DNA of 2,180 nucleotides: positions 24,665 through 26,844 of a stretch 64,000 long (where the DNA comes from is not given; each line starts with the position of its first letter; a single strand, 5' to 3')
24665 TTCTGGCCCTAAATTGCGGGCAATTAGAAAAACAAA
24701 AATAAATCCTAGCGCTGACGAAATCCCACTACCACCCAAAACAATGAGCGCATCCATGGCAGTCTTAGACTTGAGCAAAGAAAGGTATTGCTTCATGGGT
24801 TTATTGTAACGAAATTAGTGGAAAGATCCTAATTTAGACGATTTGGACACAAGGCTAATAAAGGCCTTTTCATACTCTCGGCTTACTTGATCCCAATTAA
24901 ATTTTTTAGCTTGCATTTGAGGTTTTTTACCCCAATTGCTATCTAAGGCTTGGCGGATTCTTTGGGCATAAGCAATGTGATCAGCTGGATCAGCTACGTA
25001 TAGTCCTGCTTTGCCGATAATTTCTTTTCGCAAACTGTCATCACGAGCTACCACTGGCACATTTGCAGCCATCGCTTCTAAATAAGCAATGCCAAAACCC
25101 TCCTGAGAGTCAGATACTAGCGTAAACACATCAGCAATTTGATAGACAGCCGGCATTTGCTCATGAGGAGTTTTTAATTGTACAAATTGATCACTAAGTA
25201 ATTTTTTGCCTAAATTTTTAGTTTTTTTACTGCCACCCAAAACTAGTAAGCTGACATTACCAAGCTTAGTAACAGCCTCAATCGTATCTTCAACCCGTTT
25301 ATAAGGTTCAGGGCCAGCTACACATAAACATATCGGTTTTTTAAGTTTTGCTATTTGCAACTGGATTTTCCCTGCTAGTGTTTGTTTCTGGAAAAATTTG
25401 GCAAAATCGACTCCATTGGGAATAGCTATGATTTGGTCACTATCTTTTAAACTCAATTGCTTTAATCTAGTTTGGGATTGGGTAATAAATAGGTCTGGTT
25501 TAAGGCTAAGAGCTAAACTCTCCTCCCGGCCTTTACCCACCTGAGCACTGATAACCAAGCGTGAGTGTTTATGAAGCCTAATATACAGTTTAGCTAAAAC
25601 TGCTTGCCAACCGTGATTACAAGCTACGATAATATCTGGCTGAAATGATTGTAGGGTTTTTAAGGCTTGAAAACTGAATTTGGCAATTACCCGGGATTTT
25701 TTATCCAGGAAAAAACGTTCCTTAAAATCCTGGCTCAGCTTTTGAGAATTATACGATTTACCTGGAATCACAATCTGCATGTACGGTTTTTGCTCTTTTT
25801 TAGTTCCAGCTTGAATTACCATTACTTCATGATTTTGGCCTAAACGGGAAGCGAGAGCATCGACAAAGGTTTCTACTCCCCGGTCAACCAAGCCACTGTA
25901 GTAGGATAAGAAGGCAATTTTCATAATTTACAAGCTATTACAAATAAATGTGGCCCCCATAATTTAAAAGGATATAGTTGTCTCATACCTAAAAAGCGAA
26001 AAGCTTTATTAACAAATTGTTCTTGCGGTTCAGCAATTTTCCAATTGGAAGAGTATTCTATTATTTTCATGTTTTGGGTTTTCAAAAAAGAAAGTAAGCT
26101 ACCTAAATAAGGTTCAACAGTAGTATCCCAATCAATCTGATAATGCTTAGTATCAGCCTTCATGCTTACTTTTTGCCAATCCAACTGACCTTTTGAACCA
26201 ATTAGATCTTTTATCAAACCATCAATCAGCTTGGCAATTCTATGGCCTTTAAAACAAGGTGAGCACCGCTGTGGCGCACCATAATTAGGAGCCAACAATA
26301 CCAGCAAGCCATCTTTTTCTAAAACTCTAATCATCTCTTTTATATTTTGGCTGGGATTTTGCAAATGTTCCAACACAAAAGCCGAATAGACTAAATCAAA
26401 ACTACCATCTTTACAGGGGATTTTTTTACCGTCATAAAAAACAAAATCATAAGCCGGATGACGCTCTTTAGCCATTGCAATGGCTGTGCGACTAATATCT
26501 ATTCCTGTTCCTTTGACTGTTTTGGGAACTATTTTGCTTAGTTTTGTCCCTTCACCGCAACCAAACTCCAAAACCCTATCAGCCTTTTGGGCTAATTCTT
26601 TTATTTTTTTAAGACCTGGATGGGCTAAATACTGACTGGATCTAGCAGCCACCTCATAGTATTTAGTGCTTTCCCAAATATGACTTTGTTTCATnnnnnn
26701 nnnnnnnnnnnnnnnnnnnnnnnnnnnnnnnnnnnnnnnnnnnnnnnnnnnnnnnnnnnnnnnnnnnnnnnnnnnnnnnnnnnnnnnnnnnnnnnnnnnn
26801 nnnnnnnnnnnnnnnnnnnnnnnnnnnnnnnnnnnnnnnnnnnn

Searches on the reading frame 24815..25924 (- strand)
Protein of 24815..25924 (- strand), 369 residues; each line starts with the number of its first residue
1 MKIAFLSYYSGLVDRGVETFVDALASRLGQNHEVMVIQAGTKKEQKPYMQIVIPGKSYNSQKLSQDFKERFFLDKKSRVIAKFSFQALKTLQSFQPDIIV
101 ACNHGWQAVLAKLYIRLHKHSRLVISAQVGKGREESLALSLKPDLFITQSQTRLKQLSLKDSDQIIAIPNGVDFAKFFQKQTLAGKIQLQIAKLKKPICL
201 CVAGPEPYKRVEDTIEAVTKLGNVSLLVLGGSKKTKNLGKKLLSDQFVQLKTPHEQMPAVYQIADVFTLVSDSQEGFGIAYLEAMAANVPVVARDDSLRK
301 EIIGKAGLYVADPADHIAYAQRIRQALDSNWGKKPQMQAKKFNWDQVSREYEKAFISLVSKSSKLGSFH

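Call 55: search_protein_families(library=pfam, proteins=[window:24815-25924:-], max_evalue=0.0001)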
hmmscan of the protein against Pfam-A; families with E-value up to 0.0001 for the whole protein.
window:24815-25924:- (369 aa): 3 families
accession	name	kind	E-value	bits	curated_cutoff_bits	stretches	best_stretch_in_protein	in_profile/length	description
PF00534.26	Glycos_transf_1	-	6e-24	84.9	26.4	1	193-337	12-164/172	Glycosyl transferases group 1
PF13692.12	Glyco_trans_1_4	-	2.1e-19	70.7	27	1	197-328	2-141/142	Glycosyl transferases group 1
PF13439.12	Glyco_transf_4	-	1.2e-08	35.6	28.5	1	16-174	3-168/170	Glycosyltransferase Family 4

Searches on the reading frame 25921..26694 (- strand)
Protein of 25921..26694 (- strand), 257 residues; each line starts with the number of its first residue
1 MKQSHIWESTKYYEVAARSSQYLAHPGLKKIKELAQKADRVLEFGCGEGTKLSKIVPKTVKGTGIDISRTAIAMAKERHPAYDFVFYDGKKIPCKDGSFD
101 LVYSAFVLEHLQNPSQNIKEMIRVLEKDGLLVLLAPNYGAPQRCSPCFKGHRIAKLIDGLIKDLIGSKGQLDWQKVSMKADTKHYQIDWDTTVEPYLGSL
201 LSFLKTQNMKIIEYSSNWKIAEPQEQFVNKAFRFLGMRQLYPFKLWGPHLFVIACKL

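Call 55: search_protein_families(library=pfam, proteins=[window:25921-26694:-], max_evalue=0.0001)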
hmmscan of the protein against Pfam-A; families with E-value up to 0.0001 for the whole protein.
window:25921-26694:- (257 aa): 7 families
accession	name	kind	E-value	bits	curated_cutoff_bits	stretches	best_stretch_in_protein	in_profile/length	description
PF08241.18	Methyltransf_11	-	1.2e-19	71.2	21.2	1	42-133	1-95/95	Methyltransferase domain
PF13489.12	Methyltransf_23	-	5.6e-18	65.6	27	1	30-138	12-121/164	Methyltransferase domain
PF13649.12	Methyltransf_25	-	5.7e-17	62.6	27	1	41-129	1-97/97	Methyltransferase domain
PF13847.12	Methyltransf_31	-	9.9e-15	54.9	27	1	37-137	3-113/145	Methyltransferase domain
PF08242.18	Methyltransf_12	-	1.5e-14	55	30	1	42-131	1-98/98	Methyltransferase domain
PF07021.18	MetW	-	5.3e-09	36.4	21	1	28-139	4-113/193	Methionine biosynthesis protein MetW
PF01209.24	Ubie_methyltran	-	7.3e-07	29.2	20.1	1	36-134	46-152/233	ubiE/COQ5 methyltransferase family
